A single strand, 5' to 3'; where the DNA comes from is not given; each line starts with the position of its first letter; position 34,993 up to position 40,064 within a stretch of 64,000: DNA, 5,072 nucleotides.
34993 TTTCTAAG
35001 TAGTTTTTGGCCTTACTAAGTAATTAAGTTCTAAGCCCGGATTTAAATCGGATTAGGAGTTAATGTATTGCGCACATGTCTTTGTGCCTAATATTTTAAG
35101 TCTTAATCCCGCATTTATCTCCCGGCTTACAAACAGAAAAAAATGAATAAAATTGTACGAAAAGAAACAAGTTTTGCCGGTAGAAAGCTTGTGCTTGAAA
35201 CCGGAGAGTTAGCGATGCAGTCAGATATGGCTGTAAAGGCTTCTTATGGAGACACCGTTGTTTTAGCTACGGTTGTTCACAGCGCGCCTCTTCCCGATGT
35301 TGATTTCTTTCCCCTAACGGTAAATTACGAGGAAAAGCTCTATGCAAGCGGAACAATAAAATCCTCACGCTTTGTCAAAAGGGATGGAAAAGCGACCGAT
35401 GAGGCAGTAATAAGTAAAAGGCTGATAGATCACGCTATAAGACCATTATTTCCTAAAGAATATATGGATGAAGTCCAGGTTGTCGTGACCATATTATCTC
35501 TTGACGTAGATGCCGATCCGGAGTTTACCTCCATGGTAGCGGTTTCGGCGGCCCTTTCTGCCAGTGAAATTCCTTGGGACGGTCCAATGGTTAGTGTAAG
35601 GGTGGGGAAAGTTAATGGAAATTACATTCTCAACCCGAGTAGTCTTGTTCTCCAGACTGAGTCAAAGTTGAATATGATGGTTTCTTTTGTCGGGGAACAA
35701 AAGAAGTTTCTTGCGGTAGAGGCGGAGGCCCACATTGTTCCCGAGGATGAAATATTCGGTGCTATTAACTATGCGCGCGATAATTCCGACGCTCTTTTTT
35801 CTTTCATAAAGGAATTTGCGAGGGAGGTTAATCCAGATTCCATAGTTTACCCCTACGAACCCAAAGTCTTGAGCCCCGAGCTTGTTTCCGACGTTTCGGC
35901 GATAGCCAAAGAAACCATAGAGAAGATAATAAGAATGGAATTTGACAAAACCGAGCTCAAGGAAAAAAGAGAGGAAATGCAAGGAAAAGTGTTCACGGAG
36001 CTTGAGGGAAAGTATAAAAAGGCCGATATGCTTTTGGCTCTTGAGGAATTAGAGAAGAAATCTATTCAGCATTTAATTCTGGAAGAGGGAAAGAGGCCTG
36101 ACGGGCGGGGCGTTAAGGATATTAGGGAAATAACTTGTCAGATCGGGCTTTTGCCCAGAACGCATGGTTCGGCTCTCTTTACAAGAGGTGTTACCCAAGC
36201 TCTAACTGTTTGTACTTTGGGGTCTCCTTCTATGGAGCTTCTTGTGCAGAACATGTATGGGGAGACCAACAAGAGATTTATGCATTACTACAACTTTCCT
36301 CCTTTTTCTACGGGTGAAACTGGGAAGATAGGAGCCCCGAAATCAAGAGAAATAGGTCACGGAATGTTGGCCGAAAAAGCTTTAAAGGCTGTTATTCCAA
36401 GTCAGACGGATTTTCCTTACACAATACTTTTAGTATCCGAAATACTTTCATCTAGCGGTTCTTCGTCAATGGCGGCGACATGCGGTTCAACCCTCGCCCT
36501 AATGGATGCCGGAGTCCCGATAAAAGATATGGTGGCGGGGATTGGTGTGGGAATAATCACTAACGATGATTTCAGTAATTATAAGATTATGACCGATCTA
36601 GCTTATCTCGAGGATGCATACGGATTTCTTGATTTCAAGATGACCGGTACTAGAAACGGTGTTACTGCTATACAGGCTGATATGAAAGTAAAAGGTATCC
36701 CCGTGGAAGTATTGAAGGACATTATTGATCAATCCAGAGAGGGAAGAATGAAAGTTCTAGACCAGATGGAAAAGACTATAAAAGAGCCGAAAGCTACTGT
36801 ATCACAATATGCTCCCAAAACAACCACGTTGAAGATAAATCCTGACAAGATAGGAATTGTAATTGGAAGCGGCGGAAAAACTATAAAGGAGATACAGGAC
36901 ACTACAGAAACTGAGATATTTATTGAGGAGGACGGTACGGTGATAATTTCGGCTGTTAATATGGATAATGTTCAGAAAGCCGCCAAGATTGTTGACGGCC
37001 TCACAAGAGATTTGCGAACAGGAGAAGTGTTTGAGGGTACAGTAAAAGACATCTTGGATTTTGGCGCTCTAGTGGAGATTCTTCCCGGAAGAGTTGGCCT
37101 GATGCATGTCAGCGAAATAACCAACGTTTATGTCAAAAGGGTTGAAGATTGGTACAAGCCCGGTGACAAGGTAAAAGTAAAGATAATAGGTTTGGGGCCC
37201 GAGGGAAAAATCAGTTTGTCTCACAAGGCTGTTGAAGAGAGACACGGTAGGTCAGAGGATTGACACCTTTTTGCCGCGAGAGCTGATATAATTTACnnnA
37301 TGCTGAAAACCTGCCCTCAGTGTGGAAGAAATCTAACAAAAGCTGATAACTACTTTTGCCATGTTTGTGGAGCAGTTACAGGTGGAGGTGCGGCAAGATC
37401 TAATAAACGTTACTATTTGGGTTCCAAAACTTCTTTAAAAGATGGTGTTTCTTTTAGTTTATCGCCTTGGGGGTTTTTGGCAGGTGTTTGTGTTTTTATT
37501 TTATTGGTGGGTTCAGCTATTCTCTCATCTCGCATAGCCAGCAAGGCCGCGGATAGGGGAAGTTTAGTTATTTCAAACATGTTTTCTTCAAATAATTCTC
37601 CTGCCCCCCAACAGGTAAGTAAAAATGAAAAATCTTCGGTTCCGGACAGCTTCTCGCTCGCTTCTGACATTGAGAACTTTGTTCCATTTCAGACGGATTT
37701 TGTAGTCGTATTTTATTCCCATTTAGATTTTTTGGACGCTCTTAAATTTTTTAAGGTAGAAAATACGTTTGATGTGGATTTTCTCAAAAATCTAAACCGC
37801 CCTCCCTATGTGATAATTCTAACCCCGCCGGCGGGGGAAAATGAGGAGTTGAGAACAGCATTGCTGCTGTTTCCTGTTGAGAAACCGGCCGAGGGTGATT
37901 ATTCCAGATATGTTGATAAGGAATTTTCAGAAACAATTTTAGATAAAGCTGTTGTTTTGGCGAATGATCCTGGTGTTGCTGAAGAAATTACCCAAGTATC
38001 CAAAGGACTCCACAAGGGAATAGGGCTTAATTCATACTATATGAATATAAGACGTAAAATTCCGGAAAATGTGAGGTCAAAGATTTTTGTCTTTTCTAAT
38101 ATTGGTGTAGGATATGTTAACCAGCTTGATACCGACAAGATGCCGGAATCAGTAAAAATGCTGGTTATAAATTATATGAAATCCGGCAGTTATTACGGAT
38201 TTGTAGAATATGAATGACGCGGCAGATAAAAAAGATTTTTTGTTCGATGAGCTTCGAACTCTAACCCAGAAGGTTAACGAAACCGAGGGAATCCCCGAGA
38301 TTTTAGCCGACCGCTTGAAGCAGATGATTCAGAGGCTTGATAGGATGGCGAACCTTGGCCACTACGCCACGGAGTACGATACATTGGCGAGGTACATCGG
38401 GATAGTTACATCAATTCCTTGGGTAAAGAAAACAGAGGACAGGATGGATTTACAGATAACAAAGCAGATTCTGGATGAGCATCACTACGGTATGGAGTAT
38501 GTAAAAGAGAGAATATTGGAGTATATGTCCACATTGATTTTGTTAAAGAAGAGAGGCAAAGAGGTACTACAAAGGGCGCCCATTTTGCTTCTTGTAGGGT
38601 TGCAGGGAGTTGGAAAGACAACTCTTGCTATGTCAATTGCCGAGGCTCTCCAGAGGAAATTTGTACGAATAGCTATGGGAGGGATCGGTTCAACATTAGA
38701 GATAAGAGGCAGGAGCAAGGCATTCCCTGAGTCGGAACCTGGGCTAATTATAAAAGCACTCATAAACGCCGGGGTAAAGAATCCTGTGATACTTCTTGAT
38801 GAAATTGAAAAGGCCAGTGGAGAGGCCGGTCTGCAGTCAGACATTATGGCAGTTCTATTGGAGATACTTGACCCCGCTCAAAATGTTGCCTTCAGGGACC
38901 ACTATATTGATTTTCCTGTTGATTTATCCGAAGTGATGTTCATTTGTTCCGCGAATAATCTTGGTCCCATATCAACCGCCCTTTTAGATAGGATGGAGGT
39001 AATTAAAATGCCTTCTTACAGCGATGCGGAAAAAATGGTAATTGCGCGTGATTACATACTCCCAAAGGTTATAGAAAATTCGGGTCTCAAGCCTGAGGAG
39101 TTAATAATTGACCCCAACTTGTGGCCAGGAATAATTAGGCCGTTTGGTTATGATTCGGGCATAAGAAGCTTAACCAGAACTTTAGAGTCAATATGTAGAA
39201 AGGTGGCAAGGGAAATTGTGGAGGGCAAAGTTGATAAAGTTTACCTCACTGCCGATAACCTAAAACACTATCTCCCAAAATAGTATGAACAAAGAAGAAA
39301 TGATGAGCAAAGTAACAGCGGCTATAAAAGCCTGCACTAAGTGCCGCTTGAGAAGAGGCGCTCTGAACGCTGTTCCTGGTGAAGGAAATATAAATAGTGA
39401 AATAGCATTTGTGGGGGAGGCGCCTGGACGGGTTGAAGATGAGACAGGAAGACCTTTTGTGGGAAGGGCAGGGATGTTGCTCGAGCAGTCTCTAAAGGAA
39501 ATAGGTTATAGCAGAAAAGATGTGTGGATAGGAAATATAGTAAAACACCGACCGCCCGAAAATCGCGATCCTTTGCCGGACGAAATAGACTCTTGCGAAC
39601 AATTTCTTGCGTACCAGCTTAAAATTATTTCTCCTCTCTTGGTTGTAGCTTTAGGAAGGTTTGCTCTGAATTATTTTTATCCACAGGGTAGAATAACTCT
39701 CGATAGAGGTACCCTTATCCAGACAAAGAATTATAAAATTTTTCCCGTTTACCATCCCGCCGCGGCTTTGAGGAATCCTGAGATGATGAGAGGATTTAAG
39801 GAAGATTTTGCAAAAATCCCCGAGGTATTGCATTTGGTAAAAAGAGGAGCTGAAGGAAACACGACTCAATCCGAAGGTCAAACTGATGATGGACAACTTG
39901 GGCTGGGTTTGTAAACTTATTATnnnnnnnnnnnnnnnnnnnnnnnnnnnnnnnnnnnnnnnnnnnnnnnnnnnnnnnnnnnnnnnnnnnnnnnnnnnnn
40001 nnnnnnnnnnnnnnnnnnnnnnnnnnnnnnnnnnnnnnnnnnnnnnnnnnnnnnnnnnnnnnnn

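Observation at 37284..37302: Recurrent leaderless gene architecture: extended -10 (TGnTAnAAT) placed 7-8 nt upstream of the ATG, no Shine-Dalgarno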

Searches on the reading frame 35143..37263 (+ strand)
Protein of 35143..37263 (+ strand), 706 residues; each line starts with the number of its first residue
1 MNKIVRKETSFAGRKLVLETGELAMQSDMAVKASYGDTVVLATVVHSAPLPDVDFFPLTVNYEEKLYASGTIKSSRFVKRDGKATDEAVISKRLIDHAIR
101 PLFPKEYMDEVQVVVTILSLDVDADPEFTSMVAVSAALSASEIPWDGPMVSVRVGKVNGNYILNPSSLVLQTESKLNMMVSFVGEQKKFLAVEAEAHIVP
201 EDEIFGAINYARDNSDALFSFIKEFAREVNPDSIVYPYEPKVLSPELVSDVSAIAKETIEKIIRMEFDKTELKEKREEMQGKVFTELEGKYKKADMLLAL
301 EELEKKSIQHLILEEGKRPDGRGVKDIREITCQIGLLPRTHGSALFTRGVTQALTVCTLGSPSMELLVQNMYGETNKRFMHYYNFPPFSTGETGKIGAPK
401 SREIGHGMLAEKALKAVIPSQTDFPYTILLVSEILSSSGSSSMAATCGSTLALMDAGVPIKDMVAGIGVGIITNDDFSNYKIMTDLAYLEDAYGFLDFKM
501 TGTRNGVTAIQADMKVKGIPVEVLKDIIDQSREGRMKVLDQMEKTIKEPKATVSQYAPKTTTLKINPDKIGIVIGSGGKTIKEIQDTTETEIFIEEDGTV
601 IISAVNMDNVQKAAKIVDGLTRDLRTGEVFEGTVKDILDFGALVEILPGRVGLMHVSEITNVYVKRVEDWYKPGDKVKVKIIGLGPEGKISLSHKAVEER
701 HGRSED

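Call 12: find_related_loci(query=window:35143-37263:+, collection=genome_contigs, flank=10000)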
Query window:35143-37263:+ (706 aa) in genome_contigs; peptide patterns used: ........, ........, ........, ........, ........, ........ (x = any residue, [..] = any of these).
75 stretches matched a pattern; 25 encode a relative of the query (tblastn E <= 1e-3); 25 distinct loci.
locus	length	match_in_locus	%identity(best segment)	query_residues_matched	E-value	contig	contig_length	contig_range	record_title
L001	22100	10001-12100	86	1-700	0e+0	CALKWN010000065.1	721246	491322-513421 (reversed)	MAG TPA_asm: uncultured candidate division WWE3 bacterium isolate SRR6007446_bin.103_CONCOCT_v1.1_MAG genome assembly, c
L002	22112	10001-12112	85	1-704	0e+0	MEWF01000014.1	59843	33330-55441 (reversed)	MAG: candidate division WWE3 bacterium RIFOXYC2_FULL_42_13 rifoxyc2_full_scaffold_369, whole genome shotgun sequence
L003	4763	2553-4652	85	1-700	0e+0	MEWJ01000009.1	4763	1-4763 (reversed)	MAG: candidate division WWE3 bacterium RIFOXYD1_FULL_43_17 rifoxyd1_full_scaffold_16069, whole genome shotgun sequence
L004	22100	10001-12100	86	1-700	0e+0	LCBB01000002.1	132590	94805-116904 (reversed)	MAG: candidate division WWE3 bacterium GW2011_GWC2_41_23 UU55_C0002, whole genome shotgun sequence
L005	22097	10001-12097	61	1-698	0e+0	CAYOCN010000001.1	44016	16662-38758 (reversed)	MAG TPA_asm: uncultured Candidatus Saccharibacteria bacterium isolate SRP272421_co3_296 genome assembly, contig: NODE_11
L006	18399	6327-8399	60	8-699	0e+0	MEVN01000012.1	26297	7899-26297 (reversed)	MAG: candidate division WWE3 bacterium RIFCSPLOWO2_12_FULL_36_10 rifcsplowo2_12_scaffold_1740, whole genome shotgun sequ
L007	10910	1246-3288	43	14-697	9e-175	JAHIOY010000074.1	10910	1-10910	MAG: Patescibacteria group bacterium isolate KR13_S3.mb.32 KR13_S3.mb.32_k141_310653, whole genome shotgun sequence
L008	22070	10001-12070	42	4-699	8e-173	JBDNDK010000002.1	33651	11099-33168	MAG: Armatimonadota bacterium isolate RM_bin9_OCT21 C2, whole genome shotgun sequence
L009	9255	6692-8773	42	9-699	7e-169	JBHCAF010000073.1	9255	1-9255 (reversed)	MAG: Bacillota bacterium isolate D-1_MAG_19 D-1__112387, whole genome shotgun sequence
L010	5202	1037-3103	41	6-699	3e-168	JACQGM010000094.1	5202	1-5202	MAG: Armatimonadetes bacterium isolate NC_groundwater_1073_Ag_S2p5_69_131 S_2p5_S6_coassembly_k141_1240888, whole genome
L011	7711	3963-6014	41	8-696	4e-162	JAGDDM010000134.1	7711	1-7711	MAG: Abditibacteriota bacterium isolate RGIG10368 Yak_Rumen.Co__c2903285, whole genome shotgun sequence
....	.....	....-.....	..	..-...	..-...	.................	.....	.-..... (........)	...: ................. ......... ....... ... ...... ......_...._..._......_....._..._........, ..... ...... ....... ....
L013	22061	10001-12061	41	12-695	2e-153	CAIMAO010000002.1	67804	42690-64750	uncultured bacterium isolate AM-lipid-01-D8_bin-1576 genome assembly, contig: bin-1576:02/46, whole genome shotgun seque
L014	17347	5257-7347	39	8-700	6e-149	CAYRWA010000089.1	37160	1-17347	MAG TPA_asm: uncultured Caldisericota bacterium isolate SRP067234_co1_319 genome assembly, contig: k99_985936, whole gen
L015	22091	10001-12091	38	8-700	7e-147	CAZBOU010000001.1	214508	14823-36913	MAG TPA_asm: uncultured Caldisericota bacterium isolate SRP241341_co1_202 genome assembly, contig: NODE_49_length_214508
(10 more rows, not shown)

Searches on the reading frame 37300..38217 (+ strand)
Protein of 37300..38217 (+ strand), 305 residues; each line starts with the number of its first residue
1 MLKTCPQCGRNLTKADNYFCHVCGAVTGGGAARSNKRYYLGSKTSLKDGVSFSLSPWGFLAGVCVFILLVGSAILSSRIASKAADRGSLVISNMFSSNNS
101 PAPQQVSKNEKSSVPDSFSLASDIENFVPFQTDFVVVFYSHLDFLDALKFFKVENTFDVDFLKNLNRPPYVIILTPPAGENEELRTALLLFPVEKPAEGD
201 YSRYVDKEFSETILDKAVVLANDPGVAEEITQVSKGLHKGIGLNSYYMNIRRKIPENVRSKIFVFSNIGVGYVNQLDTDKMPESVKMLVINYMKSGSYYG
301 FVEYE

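Call 11: search_protein_families(library=pfam, proteins=[window:37300-38217:+])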
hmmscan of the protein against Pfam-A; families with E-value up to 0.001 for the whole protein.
window:37300-38217:+ (305 aa): 0 families

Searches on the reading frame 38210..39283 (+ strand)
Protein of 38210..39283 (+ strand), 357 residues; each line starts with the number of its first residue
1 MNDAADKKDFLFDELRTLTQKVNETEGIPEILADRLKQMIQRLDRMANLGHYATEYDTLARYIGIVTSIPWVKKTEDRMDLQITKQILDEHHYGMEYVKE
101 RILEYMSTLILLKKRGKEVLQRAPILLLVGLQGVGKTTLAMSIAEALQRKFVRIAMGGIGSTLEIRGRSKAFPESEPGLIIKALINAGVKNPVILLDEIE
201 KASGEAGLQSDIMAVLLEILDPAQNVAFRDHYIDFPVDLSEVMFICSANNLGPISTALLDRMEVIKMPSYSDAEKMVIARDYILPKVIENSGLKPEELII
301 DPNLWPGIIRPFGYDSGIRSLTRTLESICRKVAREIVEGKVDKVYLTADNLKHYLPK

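Call 45: search_protein_families(library=pfam, proteins=[window:38210-39283:+], max_evalue=0.01)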
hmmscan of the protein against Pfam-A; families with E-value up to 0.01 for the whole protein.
window:38210-39283:+ (357 aa): 17 families
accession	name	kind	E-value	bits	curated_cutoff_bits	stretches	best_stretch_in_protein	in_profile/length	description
PF00004.35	AAA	-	9.9e-19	68.5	21.2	1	126-265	1-126/131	ATPase family associated with various cellular activities (AAA)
PF22667.2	Lon_lid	-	1.1e-12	47.8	27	1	289-341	1-54/57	Lon protease AAA+ ATPase lid domain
PF07728.20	AAA_5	-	5.4e-10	39.8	22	1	126-262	2-139/139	AAA domain (dynein-related subfamily)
PF07724.20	AAA_2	-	3.8e-08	34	27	1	126-249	6-124/166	AAA domain (Cdc48 subfamily)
PF13173.12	AAA_14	-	3e-05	24.4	27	1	124-203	3-75/129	AAA domain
PF13401.12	AAA_22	-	0.00012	22.9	27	1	122-162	4-47/130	AAA domain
PF13191.12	AAA_16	-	0.00014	22.8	32.6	1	122-151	23-55/167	AAA ATPase domain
PF20720.3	nSTAND3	-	0.00047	20.3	27.2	1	115-149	9-43/155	Novel STAND NTPase 3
PF00448.28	SRP54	-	0.0017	18.5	22.7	1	125-155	3-33/196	SRP54-type protein, GTPase domain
PF13671.12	AAA_33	-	0.0019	18.9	27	1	126-153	2-27/143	AAA domain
PF01637.24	ATPase_2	-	0.0033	17.7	33.2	0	122-149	19-46/225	ATPase domain predominantly from Archaea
PF07726.17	AAA_3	-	0.0034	17.7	27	0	126-213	2-83/131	ATPase family associated with various cellular activities (AAA)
PF00006.31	ATP-synt_ab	-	0.0038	17.3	29.5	0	127-160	18-50/213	ATP synthase alpha/beta family, nucleotide-binding domain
PF13481.12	AAA_25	-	0.0056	16.8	27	0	113-144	23-54/195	AAA domain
PF08298.17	AAA_PrkA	-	0.0066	16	25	0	90-150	58-112/358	PrkA AAA domain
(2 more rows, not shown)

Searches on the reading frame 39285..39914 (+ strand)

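Call 45: search_protein_families(library=pfam, proteins=[window:39285-39914:+], max_evalue=0.01)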
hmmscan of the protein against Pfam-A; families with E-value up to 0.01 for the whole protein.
window:39285-39914:+ (209 aa): 1 family
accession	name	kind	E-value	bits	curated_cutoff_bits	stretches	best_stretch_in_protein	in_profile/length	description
PF03167.25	UDG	-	5.3e-34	117.7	24.3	1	31-169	1-129/141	Uracil DNA glycosylase superfamily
